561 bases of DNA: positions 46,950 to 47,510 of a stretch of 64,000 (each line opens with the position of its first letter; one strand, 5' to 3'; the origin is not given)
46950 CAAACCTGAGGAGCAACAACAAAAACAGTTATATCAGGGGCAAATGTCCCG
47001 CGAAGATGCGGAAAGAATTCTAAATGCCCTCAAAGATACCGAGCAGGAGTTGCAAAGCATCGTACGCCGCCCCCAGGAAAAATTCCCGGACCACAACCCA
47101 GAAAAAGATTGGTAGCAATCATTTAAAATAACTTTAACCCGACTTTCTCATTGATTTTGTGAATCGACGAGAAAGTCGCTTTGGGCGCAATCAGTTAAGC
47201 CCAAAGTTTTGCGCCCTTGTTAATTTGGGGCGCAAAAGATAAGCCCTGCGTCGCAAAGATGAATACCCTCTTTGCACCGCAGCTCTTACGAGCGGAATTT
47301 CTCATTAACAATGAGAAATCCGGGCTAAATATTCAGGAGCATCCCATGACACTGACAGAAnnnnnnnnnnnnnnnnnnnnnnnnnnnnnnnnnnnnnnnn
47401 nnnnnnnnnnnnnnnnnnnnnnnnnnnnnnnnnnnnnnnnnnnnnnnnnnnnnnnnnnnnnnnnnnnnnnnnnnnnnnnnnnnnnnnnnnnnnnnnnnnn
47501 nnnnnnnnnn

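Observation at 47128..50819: A roughly 190-bp inverted repeat pair (family A) brackets a 3.3-kb five-gene cassette that contains the dif candidate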

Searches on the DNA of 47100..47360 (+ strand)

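Call 24: search_rna_families(source=window, start=47100, end=47360, threshold=evalue, max_evalue=10)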
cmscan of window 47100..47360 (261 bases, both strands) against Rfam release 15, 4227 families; matches with E-value up to 10: 6.
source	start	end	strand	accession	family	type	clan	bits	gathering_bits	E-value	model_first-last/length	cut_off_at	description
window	47125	47188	+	RF00727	bantam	Gene; miRNA;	CL00091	18.2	61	0.56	1-82/82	no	bantam microRNA precursor family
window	47176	47282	-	RF00426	SCARNA15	Gene; snRNA; snoRNA; scaRNA;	CL00019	17.2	65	0.57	1-128/128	no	Small Cajal body specific RNA 15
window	47210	47299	+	RF00561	SNORA40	Gene; snRNA; snoRNA; HACA-box;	-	14.5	51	4.6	1-128/128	no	Small nucleolar RNA SNORA40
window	47201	47233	+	RF03078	chrB-a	Cis-reg;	-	12.4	43.9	8.5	36-74/80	no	chrB-a RNA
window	47205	47233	-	RF01833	astro_FSE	Cis-reg; frameshift_element;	-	10.2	70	4.4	1-30/55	no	ribosomal frameshift site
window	47229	47293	+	RF01122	sR39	Gene; snRNA; snoRNA; CD-box;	-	8.7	50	8.2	1-56/56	no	Small nucleolar RNA sR39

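Call 36: build_rna_model(alignment_id=A3, structure=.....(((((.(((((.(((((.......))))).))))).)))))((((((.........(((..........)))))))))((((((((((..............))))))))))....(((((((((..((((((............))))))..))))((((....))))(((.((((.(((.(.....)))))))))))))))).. )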
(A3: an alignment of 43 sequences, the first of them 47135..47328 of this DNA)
Model R1 built from alignment A3 (43 sequences, 211 columns); structure: as given.
model positions 194; base pairs 64; branch points 5; effective number of sequences 1.28; information 0.59 bits per position. Calibrated on 0.2 Mb of random sequence (short: E-values are rough).
structure used (alignment columns):
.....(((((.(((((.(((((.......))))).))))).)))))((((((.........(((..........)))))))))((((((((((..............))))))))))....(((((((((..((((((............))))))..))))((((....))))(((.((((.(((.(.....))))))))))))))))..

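Call 37: search_with_rna_model(model_id=R1, source=window, filters=off, max_evalue=10)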
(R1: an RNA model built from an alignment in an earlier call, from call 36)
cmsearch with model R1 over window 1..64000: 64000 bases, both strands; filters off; matches with E-value up to 10: 22.
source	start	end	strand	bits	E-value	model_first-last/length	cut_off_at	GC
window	50619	50812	-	221.6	5.5e-68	1-194/194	no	0.48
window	47135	47328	+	221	8.4e-68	1-194/194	no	0.46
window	37768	37966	+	147.1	1.3e-44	1-194/194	no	0.43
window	42091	42271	+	71.8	5.2e-21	1-194/194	no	0.43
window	37780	37965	-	41.4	1.8e-11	1-194/194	no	0.43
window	47134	47327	-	39.2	8.6e-11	1-194/194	no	0.46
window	50620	50813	+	36.3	7e-10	1-194/194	no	0.48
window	42096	42134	-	30.8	3.6e-08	6-44/194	no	0.46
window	45030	45135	+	14.2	0.0059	1-194/194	no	0.49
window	45001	45068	-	12.3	0.024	1-194/194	no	0.34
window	42135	42162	-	11.6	0.038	45-72/194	no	0.54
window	3260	3280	-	8.7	0.3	15-35/194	no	0.38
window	50247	50285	+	8.2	0.43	6-44/194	no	0.62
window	50200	50298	-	6.7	1.4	1-194/194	no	0.51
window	40570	40669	-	6.6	1.4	1-194/194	no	0.31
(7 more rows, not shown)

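Call 38: search_with_rna_model(model_id=R1, sources=[L006, L007, L008, L009, L010, L011, L012, L013, L014, L015, L016, L017, L018, L019, L020, L021, L022, L023, L024, L025, L026, L027, L028, L029, L030, L031, L032, L033, L034, L035, L036, L037, L038, L039, L040, L041, L042, L043, L044, L045, L046, L047, L048, L049, L050, L051, L052, L053, L054, L055, L056, L057, L058, L059, L060, L061, L062, L063, L064, window], max_evalue=0.001, make_alignment=true)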
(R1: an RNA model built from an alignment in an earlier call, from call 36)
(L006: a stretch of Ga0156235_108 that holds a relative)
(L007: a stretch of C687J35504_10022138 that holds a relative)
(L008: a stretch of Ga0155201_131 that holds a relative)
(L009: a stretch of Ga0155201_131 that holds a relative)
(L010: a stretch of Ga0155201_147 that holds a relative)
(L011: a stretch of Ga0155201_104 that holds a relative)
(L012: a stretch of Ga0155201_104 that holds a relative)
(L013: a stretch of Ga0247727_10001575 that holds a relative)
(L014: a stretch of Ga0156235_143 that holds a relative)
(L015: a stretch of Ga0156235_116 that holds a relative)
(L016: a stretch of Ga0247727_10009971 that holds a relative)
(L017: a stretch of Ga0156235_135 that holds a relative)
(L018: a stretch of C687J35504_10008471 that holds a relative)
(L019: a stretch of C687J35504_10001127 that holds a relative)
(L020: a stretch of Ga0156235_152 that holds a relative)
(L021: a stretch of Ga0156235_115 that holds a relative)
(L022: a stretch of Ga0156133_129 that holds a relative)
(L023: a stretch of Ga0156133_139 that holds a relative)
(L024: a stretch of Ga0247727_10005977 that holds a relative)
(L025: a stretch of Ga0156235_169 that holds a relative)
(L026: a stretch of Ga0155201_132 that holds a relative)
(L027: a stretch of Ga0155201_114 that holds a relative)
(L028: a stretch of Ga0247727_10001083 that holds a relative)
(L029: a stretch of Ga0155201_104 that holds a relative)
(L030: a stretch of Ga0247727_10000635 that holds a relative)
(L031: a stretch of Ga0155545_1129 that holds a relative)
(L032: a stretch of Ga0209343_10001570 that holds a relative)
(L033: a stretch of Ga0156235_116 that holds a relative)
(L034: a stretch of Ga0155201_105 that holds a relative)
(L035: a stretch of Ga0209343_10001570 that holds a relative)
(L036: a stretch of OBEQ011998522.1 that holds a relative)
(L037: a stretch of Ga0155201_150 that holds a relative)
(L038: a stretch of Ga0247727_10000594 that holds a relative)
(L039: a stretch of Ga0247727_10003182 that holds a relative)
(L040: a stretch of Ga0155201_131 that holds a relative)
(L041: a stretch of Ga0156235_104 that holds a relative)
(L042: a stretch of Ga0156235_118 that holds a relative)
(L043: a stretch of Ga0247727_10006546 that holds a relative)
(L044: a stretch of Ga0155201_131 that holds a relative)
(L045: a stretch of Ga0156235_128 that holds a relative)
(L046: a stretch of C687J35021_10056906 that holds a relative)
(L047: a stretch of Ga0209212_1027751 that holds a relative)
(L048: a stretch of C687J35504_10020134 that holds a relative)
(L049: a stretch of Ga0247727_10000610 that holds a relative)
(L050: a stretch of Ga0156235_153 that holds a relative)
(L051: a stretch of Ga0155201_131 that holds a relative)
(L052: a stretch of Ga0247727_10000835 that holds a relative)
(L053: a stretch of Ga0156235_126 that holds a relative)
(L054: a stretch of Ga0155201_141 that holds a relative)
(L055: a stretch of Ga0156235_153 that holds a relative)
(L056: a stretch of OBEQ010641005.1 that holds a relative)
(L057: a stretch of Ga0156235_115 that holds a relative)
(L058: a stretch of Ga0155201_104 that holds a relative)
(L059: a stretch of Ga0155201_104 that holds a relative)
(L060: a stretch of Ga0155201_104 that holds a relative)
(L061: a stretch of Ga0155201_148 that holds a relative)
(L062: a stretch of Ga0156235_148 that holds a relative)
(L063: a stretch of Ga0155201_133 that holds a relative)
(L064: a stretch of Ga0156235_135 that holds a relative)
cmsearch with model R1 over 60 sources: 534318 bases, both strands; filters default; matches with E-value up to 0.001: 150.
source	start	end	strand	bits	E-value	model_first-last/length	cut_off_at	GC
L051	1593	1786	+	228.4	3.4e-69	1-194/194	no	0.46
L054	11381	11574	+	226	1.9e-68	1-194/194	no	0.47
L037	4755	4947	-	225.6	2.5e-68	1-194/194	no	0.47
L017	3603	3794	-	224.3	6.7e-68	1-194/194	no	0.46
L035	1128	1319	+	224.3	6.7e-68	1-194/194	no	0.46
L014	2461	2653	-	223.9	8.7e-68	1-194/194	no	0.46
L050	12038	12231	+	223.2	1.4e-67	1-194/194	no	0.47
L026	7448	7640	+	223.2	1.4e-67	1-194/194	no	0.47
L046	808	1000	-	223.2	1.4e-67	1-194/194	no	0.47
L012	1572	1765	-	222.9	1.7e-67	1-194/194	no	0.47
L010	1145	1338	-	222.1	3.2e-67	1-194/194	no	0.45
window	50619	50812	-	221.6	4.6e-67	1-194/194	no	0.48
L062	2050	2242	+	221.5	5e-67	1-194/194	no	0.45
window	47135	47328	+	221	7e-67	1-194/194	no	0.46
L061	6402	6595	-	220.5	1e-66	1-194/194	no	0.47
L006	1916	2108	-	219.5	2.1e-66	1-194/194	no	0.48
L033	282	475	-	219.5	2.1e-66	1-194/194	no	0.47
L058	1278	1470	+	217.2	1.1e-65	1-194/194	no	0.46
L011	3089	3282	-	214.7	6.6e-65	1-194/194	no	0.46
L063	2715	2908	-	214.5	7.9e-65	1-194/194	no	0.47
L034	538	731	-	214.4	8.2e-65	1-194/194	no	0.49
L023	850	1042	+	213.3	1.9e-64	1-194/194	no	0.47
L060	7081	7273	-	213.3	1.9e-64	1-194/194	no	0.47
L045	9345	9538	-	213.2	1.9e-64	1-194/194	no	0.45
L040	9011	9205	-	212.5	3.3e-64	1-194/194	no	0.45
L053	2936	3129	+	210.7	1.2e-63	1-194/194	no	0.5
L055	4000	4193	+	208.4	6.3e-63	1-194/194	no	0.44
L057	32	225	+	208.2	7.1e-63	1-194/194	no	0.48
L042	8850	9042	+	205.3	5.7e-62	1-194/194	no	0.47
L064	4038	4231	+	204.3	1.2e-61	1-194/194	no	0.46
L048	3251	3443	+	204.2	1.3e-61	1-194/194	no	0.48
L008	12123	12316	-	200.6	1.7e-60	1-194/194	no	0.48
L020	4180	4376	+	198.2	1e-59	1-194/194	no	0.47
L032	10383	10579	-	198.2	1e-59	1-194/194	no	0.47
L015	3759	3952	+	189.4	5.9e-57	1-194/194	no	0.47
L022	1732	1925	+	189.4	5.9e-57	1-194/194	no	0.47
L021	739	1028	+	181.1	2.3e-54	1-194/194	no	0.44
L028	4089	4280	+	180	5.1e-54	1-194/194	no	0.43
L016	5840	6030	+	179.8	5.6e-54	1-194/194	no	0.45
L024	6561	6751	+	179.2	8.8e-54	1-194/194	no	0.43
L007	1239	1421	-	178.5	1.5e-53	1-194/194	no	0.5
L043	1658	1847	-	170.6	4.4e-51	1-194/194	no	0.46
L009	8403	8567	-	169.9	7.4e-51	1-194/194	no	0.47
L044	3338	3627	+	169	1.4e-50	1-194/194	no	0.45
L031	2689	2834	+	164.8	2.9e-49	1-147/194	3'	0.47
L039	4127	4315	-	164.7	3.2e-49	1-194/194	no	0.43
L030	2299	2548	+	163.7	6.5e-49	1-194/194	no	0.52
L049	7620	7819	-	162.6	1.5e-48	1-194/194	no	0.49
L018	5498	5786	-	161.8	2.6e-48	1-194/194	no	0.43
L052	11602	11803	+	157.2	7.2e-47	1-194/194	no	0.41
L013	10386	10587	+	154.2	6.1e-46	1-194/194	no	0.47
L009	8192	8398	+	153.4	1.1e-45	1-194/194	no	0.42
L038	3129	3328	-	150.3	1.1e-44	1-194/194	no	0.49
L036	3260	3459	+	147.7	6.7e-44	1-194/194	no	0.45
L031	1292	1496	+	147.5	7.6e-44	1-194/194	no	0.44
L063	3006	3295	-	146.5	1.6e-43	1-194/194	no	0.44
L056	489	690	-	146.3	1.8e-43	1-194/194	no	0.5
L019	11921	12043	+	143.3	1.6e-42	1-123/194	3'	0.47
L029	3392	3598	-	141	8.5e-42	1-194/194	no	0.43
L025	11197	11490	-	137.9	8.1e-41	1-194/194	no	0.44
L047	4533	4658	-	126.1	3.9e-37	67-194/194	5'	0.48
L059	1329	1490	+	126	4.2e-37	1-194/194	no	0.51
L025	11903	11997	-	91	4.2e-26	100-194/194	5'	0.47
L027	11460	11601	+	79.7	1.4e-22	1-194/194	no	0.43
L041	5882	6023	+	79.7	1.4e-22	1-194/194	no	0.43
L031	1291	1495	-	50.3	2.3e-13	1-194/194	no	0.45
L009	8191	8397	-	50.2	2.5e-13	1-194/194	no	0.42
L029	3223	3435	+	47.4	1.9e-12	1-194/194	no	0.43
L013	10394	10586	-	44.6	1.4e-11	1-194/194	no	0.46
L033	283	476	+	43.8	2.6e-11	1-194/194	no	0.48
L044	1630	1774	+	43.7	2.7e-11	1-194/194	no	0.45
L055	3999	4192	-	43.4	3.4e-11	1-194/194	no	0.44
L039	4128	4317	+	42.5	6.3e-11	1-194/194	no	0.44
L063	2755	2909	+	41.7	1.2e-10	1-194/194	no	0.46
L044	1521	1678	-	41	1.9e-10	1-194/194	no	0.37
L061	6442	6596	+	40.9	2e-10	1-194/194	no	0.48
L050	12037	12191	-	40.9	2.1e-10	1-194/194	no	0.47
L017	3604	3795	+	40.3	3.1e-10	1-194/194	no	0.46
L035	1127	1318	-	40.3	3.1e-10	1-194/194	no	0.46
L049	7621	7820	+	39.7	5.1e-10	1-194/194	no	0.5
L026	7447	7639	-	38.5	1.2e-09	1-194/194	no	0.47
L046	809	1001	+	38.5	1.2e-09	1-194/194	no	0.47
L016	5885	6029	-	38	1.6e-09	1-194/194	no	0.47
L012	1573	1766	+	37.8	1.9e-09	1-194/194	no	0.47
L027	11473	11600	-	37.6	2.2e-09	1-194/194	no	0.44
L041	5895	6022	-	37.6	2.2e-09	1-194/194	no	0.44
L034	578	732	+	37.3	2.8e-09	1-194/194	no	0.5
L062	2049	2241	-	37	3.4e-09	1-194/194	no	0.46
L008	12124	12269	+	36.4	5.5e-09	1-194/194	no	0.49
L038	3130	3329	+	36.2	6.3e-09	1-194/194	no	0.5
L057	31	224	-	35.9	7.7e-09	1-194/194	no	0.49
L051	1592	1785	-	35.4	1.1e-08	1-194/194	no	0.47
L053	2935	3087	-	35.3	1.2e-08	1-194/194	no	0.5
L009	8415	8568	+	35.3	1.2e-08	1-194/194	no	0.47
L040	9052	9206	+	34.8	1.7e-08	1-194/194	no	0.47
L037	4756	4948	+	34.7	1.8e-08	1-194/194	no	0.48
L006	1917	2109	+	34.2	2.7e-08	1-194/194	no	0.49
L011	3090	3236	+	33.6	4e-08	1-194/194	no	0.48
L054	11380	11573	-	33.6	4.1e-08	1-194/194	no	0.47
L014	2462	2654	+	33.5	4.3e-08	1-194/194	no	0.47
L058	1277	1469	-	32.8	7.3e-08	1-194/194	no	0.46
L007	1240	1386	+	32.7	7.6e-08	1-194/194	no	0.5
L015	3805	3912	-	32.6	8.1e-08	1-194/194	no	0.49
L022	1778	1885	-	32.6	8.1e-08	1-194/194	no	0.49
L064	4104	4230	-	32.5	8.9e-08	1-194/194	no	0.5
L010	1185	1339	+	32.2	1.1e-07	1-194/194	no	0.46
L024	6559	6750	-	32.2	1.2e-07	1-194/194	no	0.43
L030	2304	2342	-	32.1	1.2e-07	6-44/194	no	0.49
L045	9346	9492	+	31.9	1.4e-07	1-194/194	no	0.48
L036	3259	3458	-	31.5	1.8e-07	1-194/194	no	0.46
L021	744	782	-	31.5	1.9e-07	6-44/194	no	0.41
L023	906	1002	-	31.4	1.9e-07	1-194/194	no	0.49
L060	7121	7217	+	31.4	1.9e-07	1-194/194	no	0.49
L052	11610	11802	-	31.1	2.5e-07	1-194/194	no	0.4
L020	4185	4223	-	31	2.6e-07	6-44/194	no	0.44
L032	10536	10574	+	31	2.6e-07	6-44/194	no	0.44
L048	3260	3442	-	30.9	2.8e-07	1-194/194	no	0.48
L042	7055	7184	-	30.9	2.8e-07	1-194/194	no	0.44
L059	1171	1209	-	30.6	3.6e-07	6-44/194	no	0.41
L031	2694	2732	-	30.6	3.6e-07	6-44/194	no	0.41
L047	4534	4658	+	30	5.6e-07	1-109/194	3'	0.49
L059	1309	1489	-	29.9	6e-07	1-194/194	no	0.54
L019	11926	11964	-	29.7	6.8e-07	6-44/194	no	0.44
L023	855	893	-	29.1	1.1e-06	6-44/194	no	0.46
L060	7230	7268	+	29.1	1.1e-06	6-44/194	no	0.46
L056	647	685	+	29.1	1.1e-06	6-44/194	no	0.46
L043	1743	1856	+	28.9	1.2e-06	1-194/194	no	0.45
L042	8896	9002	-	28.1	2.2e-06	1-194/194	no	0.48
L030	2407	2547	-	28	2.2e-06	1-194/194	no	0.53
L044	3326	3445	-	27.4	3.5e-06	1-194/194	no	0.45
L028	4087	4279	-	26.9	5.1e-06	1-194/194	no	0.44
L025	11319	11443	+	26.3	7.8e-06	1-194/194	no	0.45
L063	3188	3309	+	25.7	1.3e-05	1-194/194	no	0.48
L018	5499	5617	+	24.9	2.1e-05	1-194/194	no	0.44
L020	4254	4284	-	24.4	3.1e-05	73-103/194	no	0.45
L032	10475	10505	+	24.4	3.1e-05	73-103/194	no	0.45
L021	811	841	-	24.4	3.2e-05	73-103/194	no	0.45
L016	5845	5882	-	24.1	4e-05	6-44/194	no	0.39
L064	4043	4081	-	23.3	6.7e-05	6-44/194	no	0.38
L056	490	644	+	23.2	7.5e-05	1-194/194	no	0.51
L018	5685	5715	+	22.4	0.00013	73-103/194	no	0.45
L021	909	1027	-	21.4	0.00027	1-194/194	no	0.45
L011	3239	3277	+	21.4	0.00028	6-44/194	no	0.44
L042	8856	8892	-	21.1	0.00033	7-43/194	no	0.46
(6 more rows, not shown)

Alignment A4: 150 matches aligned to the model, 546 columns, each read 5' to 3' on its own strand. Consensus structure (alignment columns), stored with it:
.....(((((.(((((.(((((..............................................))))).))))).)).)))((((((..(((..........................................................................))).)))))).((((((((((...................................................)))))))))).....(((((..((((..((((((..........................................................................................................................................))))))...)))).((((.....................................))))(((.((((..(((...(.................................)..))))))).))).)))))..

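Call 39: search_with_rna_model(model_id=R1, sources=[L006, L007, L008, L009, L010, L011, L012, L013, L014, L015, L016, L017, L020, L023, L024, L026, L028, L029, L031, L033, L034, L036, L037, L038, L039, L040, L042, L043, L045, L048, L049, L050, L051, L052, L053, L054, L055, L056, L057, L058, L061, L062, L063, L064, window], max_evalue=1e-40, make_alignment=true)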
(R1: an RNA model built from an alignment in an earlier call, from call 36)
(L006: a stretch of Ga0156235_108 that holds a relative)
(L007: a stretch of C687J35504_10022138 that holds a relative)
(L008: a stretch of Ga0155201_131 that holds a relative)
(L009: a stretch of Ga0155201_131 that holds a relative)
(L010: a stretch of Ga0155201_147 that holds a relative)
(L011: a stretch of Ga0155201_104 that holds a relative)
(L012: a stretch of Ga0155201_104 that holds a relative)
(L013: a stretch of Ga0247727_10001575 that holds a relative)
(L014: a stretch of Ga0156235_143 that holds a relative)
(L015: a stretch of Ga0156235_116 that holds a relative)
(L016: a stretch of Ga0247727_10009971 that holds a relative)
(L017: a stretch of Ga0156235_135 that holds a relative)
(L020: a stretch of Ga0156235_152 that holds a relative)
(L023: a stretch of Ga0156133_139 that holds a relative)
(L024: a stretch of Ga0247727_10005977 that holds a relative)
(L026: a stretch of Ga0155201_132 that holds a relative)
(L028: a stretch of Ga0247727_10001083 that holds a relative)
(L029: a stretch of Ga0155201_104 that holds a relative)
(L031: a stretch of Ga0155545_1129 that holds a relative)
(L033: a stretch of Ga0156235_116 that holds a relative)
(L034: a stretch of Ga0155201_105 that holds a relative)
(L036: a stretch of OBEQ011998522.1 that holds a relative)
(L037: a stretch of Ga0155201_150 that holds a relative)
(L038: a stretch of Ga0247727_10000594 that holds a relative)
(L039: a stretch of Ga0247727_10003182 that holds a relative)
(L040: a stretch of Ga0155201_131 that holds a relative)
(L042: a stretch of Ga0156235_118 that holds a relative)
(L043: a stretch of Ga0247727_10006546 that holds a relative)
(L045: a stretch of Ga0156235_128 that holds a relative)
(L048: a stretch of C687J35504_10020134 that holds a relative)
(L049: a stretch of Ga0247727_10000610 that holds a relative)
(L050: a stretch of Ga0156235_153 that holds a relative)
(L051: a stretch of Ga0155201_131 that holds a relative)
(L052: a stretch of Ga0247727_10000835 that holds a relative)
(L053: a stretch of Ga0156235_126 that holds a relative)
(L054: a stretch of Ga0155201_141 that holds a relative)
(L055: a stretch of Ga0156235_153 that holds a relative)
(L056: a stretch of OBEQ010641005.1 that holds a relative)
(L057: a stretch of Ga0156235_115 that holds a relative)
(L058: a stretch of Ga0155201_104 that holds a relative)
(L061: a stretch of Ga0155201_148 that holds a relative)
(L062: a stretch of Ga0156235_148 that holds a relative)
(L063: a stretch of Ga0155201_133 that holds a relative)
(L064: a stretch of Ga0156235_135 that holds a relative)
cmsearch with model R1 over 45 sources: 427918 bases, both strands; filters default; matches with E-value up to 1e-40: 50.
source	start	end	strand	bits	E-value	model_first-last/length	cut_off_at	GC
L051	1593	1786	+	228.4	2.7e-69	1-194/194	no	0.46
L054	11381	11574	+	226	1.6e-68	1-194/194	no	0.47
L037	4755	4947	-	225.6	2e-68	1-194/194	no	0.47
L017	3603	3794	-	224.3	5.4e-68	1-194/194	no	0.46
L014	2461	2653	-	223.9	7e-68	1-194/194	no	0.46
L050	12038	12231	+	223.2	1.1e-67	1-194/194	no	0.47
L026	7448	7640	+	223.2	1.2e-67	1-194/194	no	0.47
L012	1572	1765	-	222.9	1.4e-67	1-194/194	no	0.47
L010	1145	1338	-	222.1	2.6e-67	1-194/194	no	0.45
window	50619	50812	-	221.6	3.7e-67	1-194/194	no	0.48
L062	2050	2242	+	221.5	4e-67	1-194/194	no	0.45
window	47135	47328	+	221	5.6e-67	1-194/194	no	0.46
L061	6402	6595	-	220.5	8.1e-67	1-194/194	no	0.47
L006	1916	2108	-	219.5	1.7e-66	1-194/194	no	0.48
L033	282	475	-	219.5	1.7e-66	1-194/194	no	0.47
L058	1278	1470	+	217.2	9e-66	1-194/194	no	0.46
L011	3089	3282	-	214.7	5.3e-65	1-194/194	no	0.46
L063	2715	2908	-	214.5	6.3e-65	1-194/194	no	0.47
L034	538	731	-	214.4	6.6e-65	1-194/194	no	0.49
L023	850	1042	+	213.3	1.5e-64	1-194/194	no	0.47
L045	9345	9538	-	213.2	1.5e-64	1-194/194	no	0.45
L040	9011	9205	-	212.5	2.7e-64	1-194/194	no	0.45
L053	2936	3129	+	210.7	9.8e-64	1-194/194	no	0.5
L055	4000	4193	+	208.4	5e-63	1-194/194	no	0.44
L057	32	225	+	208.2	5.7e-63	1-194/194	no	0.48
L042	8850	9042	+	205.3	4.6e-62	1-194/194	no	0.47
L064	4038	4231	+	204.3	9.4e-62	1-194/194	no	0.46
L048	3251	3443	+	204.2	1e-61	1-194/194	no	0.48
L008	12123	12316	-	200.6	1.4e-60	1-194/194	no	0.48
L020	4180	4376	+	198.2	8.2e-60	1-194/194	no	0.47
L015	3759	3952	+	189.4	4.7e-57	1-194/194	no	0.47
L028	4089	4280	+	180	4.1e-54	1-194/194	no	0.43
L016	5840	6030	+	179.8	4.5e-54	1-194/194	no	0.45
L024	6561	6751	+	179.2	7e-54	1-194/194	no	0.43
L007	1239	1421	-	178.5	1.2e-53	1-194/194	no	0.5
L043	1658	1847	-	170.6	3.5e-51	1-194/194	no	0.46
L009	8403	8567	-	169.9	6e-51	1-194/194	no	0.47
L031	2689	2834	+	164.8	2.4e-49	1-147/194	3'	0.47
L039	4127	4315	-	164.7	2.6e-49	1-194/194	no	0.43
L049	7620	7819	-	162.6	1.2e-48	1-194/194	no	0.49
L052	11602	11803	+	157.2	5.7e-47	1-194/194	no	0.41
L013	10386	10587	+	154.2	4.9e-46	1-194/194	no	0.47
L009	8192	8398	+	153.4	8.6e-46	1-194/194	no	0.42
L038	3129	3328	-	150.3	8.5e-45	1-194/194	no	0.49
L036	3260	3459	+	147.7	5.4e-44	1-194/194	no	0.45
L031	1292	1496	+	147.5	6.1e-44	1-194/194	no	0.44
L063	3006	3295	-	146.5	1.3e-43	1-194/194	no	0.44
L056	489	690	-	146.3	1.5e-43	1-194/194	no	0.5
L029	3392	3598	-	141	6.8e-42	1-194/194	no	0.43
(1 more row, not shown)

Alignment A5: 50 matches aligned to the model, 361 columns, each read 5' to 3' on its own strand. Consensus structure (alignment columns), stored with it:
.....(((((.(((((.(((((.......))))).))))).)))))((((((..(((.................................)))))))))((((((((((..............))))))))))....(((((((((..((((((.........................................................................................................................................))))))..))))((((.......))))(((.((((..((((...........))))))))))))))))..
